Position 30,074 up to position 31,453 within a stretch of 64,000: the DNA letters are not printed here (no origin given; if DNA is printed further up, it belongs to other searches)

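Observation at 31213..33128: Bro-N/DinD-like gene plus Mrr-like endonuclease inserted between a GT4 gene and a sugar kinase, bounded by a ~93-nt direct repeat carrying a duplicated GT4 5' end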

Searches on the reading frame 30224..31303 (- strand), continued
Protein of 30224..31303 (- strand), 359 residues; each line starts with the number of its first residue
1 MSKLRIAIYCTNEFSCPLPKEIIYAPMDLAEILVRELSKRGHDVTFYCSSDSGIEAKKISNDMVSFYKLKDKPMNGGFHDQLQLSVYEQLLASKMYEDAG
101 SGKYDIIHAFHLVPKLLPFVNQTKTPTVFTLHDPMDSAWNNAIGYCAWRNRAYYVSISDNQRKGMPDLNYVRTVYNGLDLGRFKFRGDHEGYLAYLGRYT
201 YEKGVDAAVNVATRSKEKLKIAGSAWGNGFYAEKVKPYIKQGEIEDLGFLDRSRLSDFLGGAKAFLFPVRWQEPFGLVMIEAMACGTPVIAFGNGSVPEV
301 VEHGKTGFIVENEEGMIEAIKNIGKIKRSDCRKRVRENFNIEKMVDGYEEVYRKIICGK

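Call 24: search_protein_families(library=padloc, proteins=[L084:9130-9969:+, L083:163-1476:+, L083:1588-2295:+, L085:9111-9512:+, L085:9723-9980:+], max_evalue=0.01)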
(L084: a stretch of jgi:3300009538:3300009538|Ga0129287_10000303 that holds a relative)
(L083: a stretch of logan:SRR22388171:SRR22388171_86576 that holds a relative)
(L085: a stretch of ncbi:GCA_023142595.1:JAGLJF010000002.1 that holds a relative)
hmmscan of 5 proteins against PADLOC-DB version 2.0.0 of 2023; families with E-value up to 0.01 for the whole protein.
L084:9130-9969:+ (279 aa): 0 families

L083:163-1476:+ (437 aa): 0 families

L083:1588-2295:+ (235 aa): 1 family
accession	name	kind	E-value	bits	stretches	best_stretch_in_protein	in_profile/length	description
PDLC02512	PglW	-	8.8e-05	18.5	1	84-147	50-111/1403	PglW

L085:9111-9512:+ (133 aa): 3 families
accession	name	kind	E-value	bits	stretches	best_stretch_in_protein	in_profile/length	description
PDLC03210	mREase_II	-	0.0003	18.2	1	44-124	38-120/294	Type II methyl-directed restriction enzyme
PDLC02868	DpdF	-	0.0044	12.8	1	58-109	81-134/1078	DpdF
PDLC02901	DpdK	-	0.0075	14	0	104-130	44-70/173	DpdK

L085:9723-9980:+ (85 aa): 0 families

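Call 25: find_related_loci(query=window:30224-31303:-, collection=metagenome_contigs, flank=6000)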
Query window:30224-31303:- (359 aa) in metagenome_contigs; peptide patterns used: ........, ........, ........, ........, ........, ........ (x = any residue, [..] = any of these).
600 stretches matched a pattern (row limit reached: there are more); 599 encode a relative of the query (tblastn E <= 1e-3); the best 80 are kept; 80 distinct loci.
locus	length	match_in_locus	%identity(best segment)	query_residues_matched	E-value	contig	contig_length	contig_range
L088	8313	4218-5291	43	3-356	3e-86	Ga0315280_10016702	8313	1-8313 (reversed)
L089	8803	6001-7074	43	3-356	6e-85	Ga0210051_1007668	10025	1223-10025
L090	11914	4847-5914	41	3-356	6e-82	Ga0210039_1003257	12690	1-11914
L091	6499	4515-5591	41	4-358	5e-75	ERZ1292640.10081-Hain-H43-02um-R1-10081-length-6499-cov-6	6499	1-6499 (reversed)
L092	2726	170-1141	40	33-356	2e-69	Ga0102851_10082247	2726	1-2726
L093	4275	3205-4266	39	3-356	1e-68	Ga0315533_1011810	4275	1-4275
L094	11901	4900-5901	38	17-359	8e-65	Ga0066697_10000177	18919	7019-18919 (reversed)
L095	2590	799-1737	41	33-357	5e-65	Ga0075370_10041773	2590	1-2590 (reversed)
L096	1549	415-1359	40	33-357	3e-66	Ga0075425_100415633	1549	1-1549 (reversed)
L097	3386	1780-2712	38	33-356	3e-63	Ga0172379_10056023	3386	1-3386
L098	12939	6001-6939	37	33-356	1e-62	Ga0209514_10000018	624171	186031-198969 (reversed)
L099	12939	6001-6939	38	29-356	2e-62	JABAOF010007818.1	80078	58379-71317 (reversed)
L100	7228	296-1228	36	33-356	2e-61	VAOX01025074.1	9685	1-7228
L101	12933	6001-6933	38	33-355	6e-61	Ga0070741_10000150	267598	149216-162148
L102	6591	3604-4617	37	4-356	8e-61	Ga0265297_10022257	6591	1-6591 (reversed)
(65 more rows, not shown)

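Call 36: search_protein_families(library=phrogs, proteins=[L084:9130-9969:+, L083:163-1476:+, L085:9723-9980:+], max_evalue=0.001)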
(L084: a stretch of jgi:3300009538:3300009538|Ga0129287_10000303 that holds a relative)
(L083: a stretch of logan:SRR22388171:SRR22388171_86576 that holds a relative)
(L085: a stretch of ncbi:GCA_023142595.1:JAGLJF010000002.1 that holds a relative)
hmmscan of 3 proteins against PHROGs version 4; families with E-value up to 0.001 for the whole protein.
L084:9130-9969:+ (279 aa): 0 families

L083:163-1476:+ (437 aa): 0 families

L085:9723-9980:+ (85 aa): 0 families

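Call 42: find_encoding_contigs(protein=P0011, flank=8000, max_places=2)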
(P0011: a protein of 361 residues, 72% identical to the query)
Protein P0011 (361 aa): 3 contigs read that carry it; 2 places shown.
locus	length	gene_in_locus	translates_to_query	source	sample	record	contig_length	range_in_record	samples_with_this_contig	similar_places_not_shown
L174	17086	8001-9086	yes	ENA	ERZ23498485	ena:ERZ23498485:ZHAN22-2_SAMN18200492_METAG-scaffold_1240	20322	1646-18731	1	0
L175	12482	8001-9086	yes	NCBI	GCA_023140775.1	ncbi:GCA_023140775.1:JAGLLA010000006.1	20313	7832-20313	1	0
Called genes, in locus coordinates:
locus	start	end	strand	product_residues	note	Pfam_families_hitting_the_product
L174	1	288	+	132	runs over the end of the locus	PF24963:DUF7768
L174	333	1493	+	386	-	PF00162:PGK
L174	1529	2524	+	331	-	-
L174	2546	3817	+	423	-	PF03952:Enolase_N, PF00113:Enolase_C, PF07476:MAAL_C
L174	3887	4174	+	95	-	-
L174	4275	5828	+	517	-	PF01676:Metalloenzyme, PF06415:iPGM_N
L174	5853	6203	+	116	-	-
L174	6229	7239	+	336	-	PF00294:PfkB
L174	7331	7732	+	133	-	PF04480:DUF559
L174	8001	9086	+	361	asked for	PF13439:Glyco_transf_4, PF00534:Glycos_transf_1, PF13692:Glyco_trans_1_4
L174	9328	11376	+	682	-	PF02629:CoA_binding, PF13380:CoA_binding_2, PF13607:Succ_CoA_lig, PF19045:Ligase_CoA_2, PF13549:ATP-grasp_5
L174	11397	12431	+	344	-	PF04087:DUF389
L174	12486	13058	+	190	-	PF01558:POR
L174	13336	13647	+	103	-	PF13187:Fer4_9 (faint), PF13534:Fer4_17 (faint), PF12837:Fer4_6 (weak), PF13237:Fer4_10 (weak), PF00037:Fer4 (weak), PF14697:Fer4_21, PF12838:Fer4_7, PF00037:Fer4 (weak), +4 more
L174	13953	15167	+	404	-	PF01541:GIY-YIG, PF02151:UVR (faint), PF08459:UvrC_RNaseH_dom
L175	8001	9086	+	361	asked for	PF13439:Glyco_transf_4, PF00534:Glycos_transf_1, PF13692:Glyco_trans_1_4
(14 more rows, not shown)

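Call 43: find_encoding_contigs(protein=P0015, flank=8000, max_places=2)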
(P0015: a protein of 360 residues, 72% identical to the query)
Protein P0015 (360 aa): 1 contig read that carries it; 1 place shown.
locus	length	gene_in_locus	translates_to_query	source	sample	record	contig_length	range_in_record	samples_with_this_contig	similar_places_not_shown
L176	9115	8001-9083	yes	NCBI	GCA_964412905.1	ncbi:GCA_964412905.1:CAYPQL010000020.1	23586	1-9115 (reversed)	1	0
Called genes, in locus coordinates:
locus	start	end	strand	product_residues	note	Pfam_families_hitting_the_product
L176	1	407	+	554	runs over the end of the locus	PF00118:Cpn60_TCP1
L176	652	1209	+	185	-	PF04011:LemA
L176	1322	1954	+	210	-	-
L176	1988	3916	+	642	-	-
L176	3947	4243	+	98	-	PF01909:NTP_transf_2, PF18765:Polbeta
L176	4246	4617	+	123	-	PF08780:NTase_sub_bind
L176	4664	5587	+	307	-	PF01435:Peptidase_M48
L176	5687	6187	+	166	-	-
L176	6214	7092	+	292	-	PF02498:Bro-N (weak)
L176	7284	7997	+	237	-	-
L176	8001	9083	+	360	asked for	PF13439:Glyco_transf_4 (weak), PF00534:Glycos_transf_1, PF13692:Glyco_trans_1_4, PF26337:Gtf3_C (faint)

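Call 44: find_encoding_contigs(protein=P0025, flank=8000, max_places=2)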
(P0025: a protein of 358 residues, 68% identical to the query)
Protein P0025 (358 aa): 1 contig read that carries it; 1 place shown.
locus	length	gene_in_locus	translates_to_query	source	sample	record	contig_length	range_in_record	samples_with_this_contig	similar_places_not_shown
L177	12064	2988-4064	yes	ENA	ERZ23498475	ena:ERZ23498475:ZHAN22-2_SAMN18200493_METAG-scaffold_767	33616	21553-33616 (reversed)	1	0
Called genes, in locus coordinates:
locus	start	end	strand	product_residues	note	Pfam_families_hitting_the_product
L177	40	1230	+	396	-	PF07690:MFS_1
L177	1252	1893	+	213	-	-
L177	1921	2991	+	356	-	PF13439:Glyco_transf_4, PF13579:Glyco_trans_4_4, PF00534:Glycos_transf_1, PF13692:Glyco_trans_1_4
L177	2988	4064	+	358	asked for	PF13477:Glyco_trans_4_2 (faint), PF13439:Glyco_transf_4, PF00534:Glycos_transf_1, PF13692:Glyco_trans_1_4, PF13524:Glyco_trans_1_2 (weak), PF26337:Gtf3_C (weak)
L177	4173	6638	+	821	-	PF08323:Glyco_transf_5, PF13439:Glyco_transf_4 (faint), PF20706:GT4-conflict (faint), PF00534:Glycos_transf_1, PF13692:Glyco_trans_1_4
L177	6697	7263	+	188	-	PF01797:Y1_Tnp (faint)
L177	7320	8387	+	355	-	PF13439:Glyco_transf_4, PF00534:Glycos_transf_1, PF13692:Glyco_trans_1_4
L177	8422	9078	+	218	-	PF13643:DUF4145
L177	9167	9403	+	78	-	PF18910:DUF5665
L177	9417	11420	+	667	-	PF03065:Glyco_hydro_57, PF01074:Glyco_hydro_38N, PF09094:AmyA-A_glucT_m, PF09095:AmyA-gluTrfs_C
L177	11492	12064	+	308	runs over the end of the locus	PF02661:Fic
